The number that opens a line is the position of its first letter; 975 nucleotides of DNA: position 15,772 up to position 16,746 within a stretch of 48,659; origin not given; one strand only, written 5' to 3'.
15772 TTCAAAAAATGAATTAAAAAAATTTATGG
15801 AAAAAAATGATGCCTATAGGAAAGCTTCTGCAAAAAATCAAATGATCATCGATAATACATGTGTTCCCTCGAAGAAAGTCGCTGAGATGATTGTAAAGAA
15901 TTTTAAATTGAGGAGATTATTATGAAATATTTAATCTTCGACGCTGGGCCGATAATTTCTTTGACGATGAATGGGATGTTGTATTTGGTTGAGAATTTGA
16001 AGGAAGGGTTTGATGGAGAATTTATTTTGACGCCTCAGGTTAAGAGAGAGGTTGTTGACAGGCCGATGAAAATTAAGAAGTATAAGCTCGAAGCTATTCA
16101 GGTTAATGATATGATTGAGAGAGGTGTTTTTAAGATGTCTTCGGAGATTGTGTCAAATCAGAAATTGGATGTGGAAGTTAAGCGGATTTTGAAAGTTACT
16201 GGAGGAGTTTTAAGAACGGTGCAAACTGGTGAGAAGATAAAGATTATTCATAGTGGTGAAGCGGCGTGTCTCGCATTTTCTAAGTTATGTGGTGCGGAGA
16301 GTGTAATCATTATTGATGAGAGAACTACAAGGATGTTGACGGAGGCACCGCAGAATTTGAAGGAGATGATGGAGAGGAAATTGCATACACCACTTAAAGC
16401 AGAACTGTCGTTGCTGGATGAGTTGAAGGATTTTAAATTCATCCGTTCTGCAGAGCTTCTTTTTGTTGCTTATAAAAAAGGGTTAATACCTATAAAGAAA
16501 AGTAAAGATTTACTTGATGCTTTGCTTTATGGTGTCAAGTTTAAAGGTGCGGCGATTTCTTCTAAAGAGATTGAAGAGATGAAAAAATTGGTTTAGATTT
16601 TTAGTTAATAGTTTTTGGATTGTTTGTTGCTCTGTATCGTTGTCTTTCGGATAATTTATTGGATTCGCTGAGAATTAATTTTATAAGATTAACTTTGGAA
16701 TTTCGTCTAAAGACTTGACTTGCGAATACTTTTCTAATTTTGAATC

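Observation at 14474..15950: Second locus with the same architecture: the 5' end of a PIN-like gene occurs four times, bracketing a nitroreductase and a P-loop gene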

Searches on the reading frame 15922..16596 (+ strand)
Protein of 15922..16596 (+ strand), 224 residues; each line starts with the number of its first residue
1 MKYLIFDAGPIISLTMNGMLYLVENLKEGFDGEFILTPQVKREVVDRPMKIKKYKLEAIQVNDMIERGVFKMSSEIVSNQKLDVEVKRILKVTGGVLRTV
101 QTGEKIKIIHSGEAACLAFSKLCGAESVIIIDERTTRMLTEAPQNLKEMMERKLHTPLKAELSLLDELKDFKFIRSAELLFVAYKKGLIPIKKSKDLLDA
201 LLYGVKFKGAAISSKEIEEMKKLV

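Call 9: search_protein_families(library=pfam, proteins=[window:15922-16596:+], max_evalue=0.01)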
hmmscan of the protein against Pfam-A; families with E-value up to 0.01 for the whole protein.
window:15922-16596:+ (224 aa): 0 families

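Call 12: find_homologous_proteins(query=window:15922-16596:+)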
Query window:15922-16596:+ (224 aa): 786 proteins with E <= 0.001 among 1088 candidates; the best 120 are listed.
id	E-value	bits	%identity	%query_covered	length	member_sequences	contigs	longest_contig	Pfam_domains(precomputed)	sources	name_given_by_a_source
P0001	3.1e-135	466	100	100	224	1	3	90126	PF11848.14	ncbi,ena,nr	ncbi:hypothetical protein KAI32_02030 [Candidatus Pacearchaeota archaeon]|nr:hypothetical protein [C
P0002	1.6e-123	428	83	100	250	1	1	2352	PF11848.14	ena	-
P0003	1.7e-121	422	90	100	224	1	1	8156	PF11848.14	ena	-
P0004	4.5e-121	420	89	100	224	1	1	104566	PF11848.14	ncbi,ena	-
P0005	5.1e-121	420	89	100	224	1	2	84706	PF11848.14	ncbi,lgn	ncbi:MAG: hypothetical protein ABIH79_02585 [archaeon]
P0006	3.7e-120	417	87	100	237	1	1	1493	PF11848.14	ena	-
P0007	9.7e-120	416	87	100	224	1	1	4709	PF11848.14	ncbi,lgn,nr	ncbi:MAG: hypothetical protein U9Q73_01225 [Nanoarchaeota archaeon]|nr:hypothetical protein [Nanoarc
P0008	1.6e-119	415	81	100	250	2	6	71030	-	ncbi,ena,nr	ncbi:hypothetical protein KAJ38_01385 [Candidatus Pacearchaeota archaeon]|nr:hypothetical protein [C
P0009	1.1e-117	409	84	100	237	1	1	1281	-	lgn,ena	-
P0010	1.4e-115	402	83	100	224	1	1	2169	PF11848.14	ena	-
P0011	2.0e-115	402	86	100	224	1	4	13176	PF11848.14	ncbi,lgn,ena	-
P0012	4.9e-115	401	84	100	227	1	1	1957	PF11848.14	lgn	-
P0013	1.9e-114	399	83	100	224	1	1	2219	PF11848.14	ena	-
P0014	7.6e-114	397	83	100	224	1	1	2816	PF11848.14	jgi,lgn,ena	-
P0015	2.9e-113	395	83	100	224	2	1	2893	PF11848.14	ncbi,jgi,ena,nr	ncbi:MAG: hypothetical protein OEL87_03190 [Nanoarchaeota archaeon]|nr:hypothetical protein [Nanoarc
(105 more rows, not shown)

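Call 14: find_related_loci(query=A1, collection=genome_contigs, flank=6000)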
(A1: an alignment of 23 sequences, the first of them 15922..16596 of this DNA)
Query A1 (224 aa) in genome_contigs; peptide patterns used: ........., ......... (x = any residue, [..] = any of these).
132 stretches matched a pattern; 124 encode a relative of the query (tblastn E <= 1e-3); the best 80 are kept; 80 distinct loci.
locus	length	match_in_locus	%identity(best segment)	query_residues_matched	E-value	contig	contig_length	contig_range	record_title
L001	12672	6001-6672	89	1-224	3e-132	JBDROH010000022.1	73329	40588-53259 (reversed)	MAG: archaeon isolate MEGAHIT-group-1.942 k141_5095468, whole genome shotgun sequence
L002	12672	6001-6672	89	1-224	1e-131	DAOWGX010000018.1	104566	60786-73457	MAG TPA_asm: Nanoarchaeota archaeon isolate CSMAG_2002 CSMAG_2002_k141_1909344_length_104566_cov_12.7037, whole genome s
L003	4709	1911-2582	87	1-224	1e-131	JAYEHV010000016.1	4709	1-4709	MAG: Nanoarchaeota archaeon isolate MAG208 MAG208_16, whole genome shotgun sequence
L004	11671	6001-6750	81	1-224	7e-128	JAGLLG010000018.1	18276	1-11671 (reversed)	MAG: Candidatus Pacearchaeota archaeon isolate RS_5_10 ROV157_5.bin.10.fa_18, whole genome shotgun sequence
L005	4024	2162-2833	86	1-224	5e-128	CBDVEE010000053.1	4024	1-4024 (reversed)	MAG TPA_asm: uncultured archaeon isolate SRR22302353_concoct_106 genome assembly, contig: ERZ25073599.15642, whole genom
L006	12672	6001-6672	82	1-224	9e-123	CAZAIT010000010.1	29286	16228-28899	MAG TPA_asm: Candidatus Woesearchaeota archaeon isolate binchicken_co181_108 genome assembly, contig: NODE_2166_length_2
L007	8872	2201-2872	81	1-224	7e-121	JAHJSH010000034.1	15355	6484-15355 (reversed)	MAG: Nanoarchaeota archaeon isolate OS_PC_MetaG.mb.194 OS_PC_MetaG.mb.194_k141_719941, whole genome shotgun sequence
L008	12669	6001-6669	82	1-223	6e-121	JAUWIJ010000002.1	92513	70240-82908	MAG: archaeon isolate CSMAG_2291 CSMAG_2291_k127_623738_length_92513_cov_61.0049, whole genome shotgun sequence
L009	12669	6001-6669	81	1-223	8e-120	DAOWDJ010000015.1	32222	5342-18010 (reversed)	MAG TPA_asm: archaeon isolate CSMAG_1910 CSMAG_1910_k141_1969755_length_32222_cov_9.0000, whole genome shotgun sequence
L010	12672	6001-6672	79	1-224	1e-118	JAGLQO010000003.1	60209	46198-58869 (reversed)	MAG: Candidatus Pacearchaeota archaeon isolate RS_8_59 ROV157_8.bin.59.fa_3, whole genome shotgun sequence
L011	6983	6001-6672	79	1-224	2e-118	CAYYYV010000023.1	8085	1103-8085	MAG TPA_asm: Candidatus Woesearchaeota archaeon isolate binchicken_co51_34 genome assembly, contig: NODE_3676_length_808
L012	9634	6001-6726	76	1-224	2e-117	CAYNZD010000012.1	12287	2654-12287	MAG TPA_asm: Candidatus Woesearchaeota archaeon isolate binchicken_co243_24 genome assembly, contig: NODE_4499_length_12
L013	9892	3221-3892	80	1-224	3e-117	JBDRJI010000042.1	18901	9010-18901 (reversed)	MAG: archaeon isolate MEGAHIT-group-1.64 k141_5647297, whole genome shotgun sequence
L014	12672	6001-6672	78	1-224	2e-116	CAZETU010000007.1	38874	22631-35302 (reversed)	MAG TPA_asm: Candidatus Woesearchaeota archaeon isolate binchicken_co243_217 genome assembly, contig: NODE_645_length_38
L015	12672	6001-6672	79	1-224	6e-114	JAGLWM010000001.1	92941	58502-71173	MAG: Candidatus Pacearchaeota archaeon isolate RS_12_23 ZL285.bin.23.fa_1, whole genome shotgun sequence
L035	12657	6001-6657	57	2-223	5e-81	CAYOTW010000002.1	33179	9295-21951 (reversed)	MAG TPA_asm: Candidatus Woesearchaeota archaeon isolate SRP332253_co1_15 genome assembly, contig: NODE_1788_length_33179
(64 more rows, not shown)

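Call 41: find_encoding_contigs(protein=P0005, flank=10000, max_places=1)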
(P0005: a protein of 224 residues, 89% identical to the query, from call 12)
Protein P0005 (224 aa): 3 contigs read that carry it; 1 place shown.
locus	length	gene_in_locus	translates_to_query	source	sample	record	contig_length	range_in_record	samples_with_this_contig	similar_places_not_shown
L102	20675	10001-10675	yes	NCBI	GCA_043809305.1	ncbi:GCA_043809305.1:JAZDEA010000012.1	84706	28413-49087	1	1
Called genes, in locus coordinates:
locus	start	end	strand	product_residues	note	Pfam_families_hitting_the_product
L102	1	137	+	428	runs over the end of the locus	PF00009:GTP_EFTU, PF03144:GTP_EFTU_D2, PF03143:GTP_EFTU_D3, PF22594:GTP-eEF1A_C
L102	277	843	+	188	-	-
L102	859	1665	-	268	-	PF01978:TrmB, PF11495:TrmB_EBD_N (weak)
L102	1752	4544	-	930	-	PF00133:tRNA-synt_1, PF09334:tRNA-synt_1g, PF01406:tRNA-synt_1e, PF01921:tRNA-synt_1f (weak), PF08264:Anticodon_1, PF19302:DUF5915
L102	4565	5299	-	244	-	PF00590:TP_methylase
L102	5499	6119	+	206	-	-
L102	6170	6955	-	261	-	PF25133:TYW2_N_2 (faint), PF02475:TRM5-TYW2_MTfase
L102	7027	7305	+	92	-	-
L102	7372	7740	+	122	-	PF09845:OapC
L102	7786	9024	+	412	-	PF01909:NTP_transf_2 (weak), PF09249:tRNA_NucTransf2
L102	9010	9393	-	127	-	PF18477:PIN_9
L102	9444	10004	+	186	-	-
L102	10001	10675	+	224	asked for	PF11848:DUF3368 (faint)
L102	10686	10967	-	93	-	-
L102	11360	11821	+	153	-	-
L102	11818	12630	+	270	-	-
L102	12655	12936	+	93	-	PF04010:DUF357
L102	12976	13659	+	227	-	PF00696:AA_kinase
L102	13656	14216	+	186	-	PF01876:RNase_P_p30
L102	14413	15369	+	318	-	PF00294:PfkB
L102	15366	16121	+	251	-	PF01791:DeoC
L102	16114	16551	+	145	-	PF06560:GPI, PF07883:Cupin_2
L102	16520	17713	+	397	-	PF00723:Glyco_hydro_15 (weak), PF17389:Bac_rhamnosid6H (faint), PF22422:MGH1-like_GH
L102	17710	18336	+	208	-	PF00121:TIM, PF03060:NMO, PF00121:TIM (weak), PF00977:His_biosynth (weak), PF05690:ThiG (weak)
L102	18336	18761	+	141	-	PF01257:2Fe-2S_thioredx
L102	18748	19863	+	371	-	PF01512:Complex1_51K, PF10589:NADH_4Fe-4S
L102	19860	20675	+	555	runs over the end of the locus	PF13510:Fer2_4, PF12838:Fer4_7 (faint), PF13484:Fer4_16 (faint), PF00037:Fer4 (faint), PF13187:Fer4_9 (weak), PF13237:Fer4_10 (faint), PF02906:Fe_hyd_lg_C, PF02256:Fe_hyd_SSU, +1 more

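Call 42: find_encoding_contigs(protein=P0004, flank=10000, max_places=1)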
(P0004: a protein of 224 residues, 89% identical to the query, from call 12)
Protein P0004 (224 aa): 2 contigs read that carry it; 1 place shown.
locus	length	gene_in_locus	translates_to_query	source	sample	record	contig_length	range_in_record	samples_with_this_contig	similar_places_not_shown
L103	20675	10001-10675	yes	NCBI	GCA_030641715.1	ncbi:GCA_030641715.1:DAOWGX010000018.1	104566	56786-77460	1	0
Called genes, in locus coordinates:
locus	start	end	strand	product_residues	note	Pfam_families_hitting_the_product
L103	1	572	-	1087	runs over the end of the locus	PF04563:RNA_pol_Rpb2_1, PF04561:RNA_pol_Rpb2_2, PF04565:RNA_pol_Rpb2_3, PF04566:RNA_pol_Rpb2_4, PF04567:RNA_pol_Rpb2_5 (weak), PF00562:RNA_pol_Rpb2_6, PF04560:RNA_pol_Rpb2_7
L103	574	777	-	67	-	PF01191:RNA_pol_Rpb5_C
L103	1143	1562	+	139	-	PF01951:Archease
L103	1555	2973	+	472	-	PF01139:RtcB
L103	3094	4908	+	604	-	-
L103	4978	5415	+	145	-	-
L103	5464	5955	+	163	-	-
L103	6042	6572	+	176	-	-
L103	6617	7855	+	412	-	PF01909:NTP_transf_2 (weak), PF09249:tRNA_NucTransf2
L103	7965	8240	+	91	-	-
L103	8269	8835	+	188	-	-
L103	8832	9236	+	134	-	PF00383:dCMP_cyt_deam_1 (weak)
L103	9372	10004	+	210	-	PF01936:NYN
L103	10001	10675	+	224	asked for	PF11848:DUF3368 (faint)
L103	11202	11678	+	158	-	-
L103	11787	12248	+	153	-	-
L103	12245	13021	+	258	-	-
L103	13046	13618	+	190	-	-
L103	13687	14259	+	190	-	-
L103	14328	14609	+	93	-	PF04010:DUF357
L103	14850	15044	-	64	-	-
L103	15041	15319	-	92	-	-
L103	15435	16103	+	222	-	PF00696:AA_kinase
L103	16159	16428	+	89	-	-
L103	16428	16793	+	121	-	-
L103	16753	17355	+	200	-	PF01876:RNase_P_p30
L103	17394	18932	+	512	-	PF01409:tRNA-synt_2d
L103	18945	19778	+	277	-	PF04266:ASCH, PF00583:Acetyltransf_1 (faint)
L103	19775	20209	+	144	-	-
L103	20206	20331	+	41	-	-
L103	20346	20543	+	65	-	-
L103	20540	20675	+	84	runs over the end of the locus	PF05016:ParE_toxin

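Call 71: find_related_loci(query=L002:5372-6001:+, collection=viral_contigs, flank=3000)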
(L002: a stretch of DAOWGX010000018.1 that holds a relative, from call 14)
Query L002:5372-6001:+ (210 aa) in viral_contigs; peptide patterns used: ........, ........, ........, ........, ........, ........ (x = any residue, [..] = any of these).
No stretch of DNA in the collection matches any of the patterns.

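Call 72: find_encoding_contigs(protein=P0001, flank=4500, max_places=6)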
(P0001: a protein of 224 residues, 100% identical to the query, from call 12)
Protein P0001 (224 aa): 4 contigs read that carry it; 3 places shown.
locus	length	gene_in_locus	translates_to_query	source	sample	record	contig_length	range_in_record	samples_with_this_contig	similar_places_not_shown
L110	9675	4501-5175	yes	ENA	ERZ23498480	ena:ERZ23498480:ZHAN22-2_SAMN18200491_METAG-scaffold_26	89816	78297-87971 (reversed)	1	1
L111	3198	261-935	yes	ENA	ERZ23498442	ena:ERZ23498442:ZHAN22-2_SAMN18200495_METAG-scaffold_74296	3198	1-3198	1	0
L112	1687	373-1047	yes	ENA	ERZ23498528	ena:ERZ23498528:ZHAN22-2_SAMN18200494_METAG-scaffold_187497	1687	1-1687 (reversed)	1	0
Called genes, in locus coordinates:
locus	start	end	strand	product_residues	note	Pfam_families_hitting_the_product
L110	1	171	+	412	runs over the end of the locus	PF18144:SMODS (weak), PF01909:NTP_transf_2 (weak), PF09249:tRNA_NucTransf2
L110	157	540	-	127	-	PF18477:PIN_9 (weak)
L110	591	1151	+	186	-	-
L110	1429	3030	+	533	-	PF00005:ABC_tran, PF02367:TsaE (faint), PF02463:SMC_N, PF03193:RsgA_GTPase (faint), PF04665:Pox_A32 (faint), PF13555:AAA_29 (faint), PF20720:nSTAND3 (faint), PF00005:ABC_tran, +10 more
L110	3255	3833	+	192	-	PF14512:TM1586_NiRdase (faint), PF00881:Nitroreductase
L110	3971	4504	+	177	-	-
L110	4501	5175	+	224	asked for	PF11848:DUF3368 (faint)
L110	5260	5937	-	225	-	PF00702:Hydrolase, PF08282:Hydrolase_3 (faint), PF13419:HAD_2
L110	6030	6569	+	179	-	PF13238:AAA_18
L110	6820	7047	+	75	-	-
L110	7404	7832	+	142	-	-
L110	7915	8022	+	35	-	-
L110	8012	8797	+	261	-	-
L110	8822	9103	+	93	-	PF04010:DUF357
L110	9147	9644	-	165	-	-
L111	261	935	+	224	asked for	PF11848:DUF3368 (faint)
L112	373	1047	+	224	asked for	PF11848:DUF3368 (faint)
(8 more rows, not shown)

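Call 75: search_solved_structures(query=window:15922-16596:+, max_evalue=1)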
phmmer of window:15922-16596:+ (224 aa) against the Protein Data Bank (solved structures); distinct sequences matched with E-value up to 1: 0.

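Call 77: search_protein_families(library=ncbifam, proteins=[window:15922-16596:+, L002:5372-6004:+], max_evalue=0.01)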
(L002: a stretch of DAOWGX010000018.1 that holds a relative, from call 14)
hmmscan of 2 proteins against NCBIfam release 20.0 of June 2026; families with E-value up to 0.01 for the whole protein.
window:15922-16596:+ (224 aa): 0 families

L002:5372-6004:+ (210 aa): 1 family
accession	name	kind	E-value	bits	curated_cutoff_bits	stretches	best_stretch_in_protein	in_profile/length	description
TIGR00288.1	TIGR00288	hypoth_equivalog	1.2e-07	31.7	178.45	1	130-195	88-153/160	TIGR00288 family NYN domain-containing protein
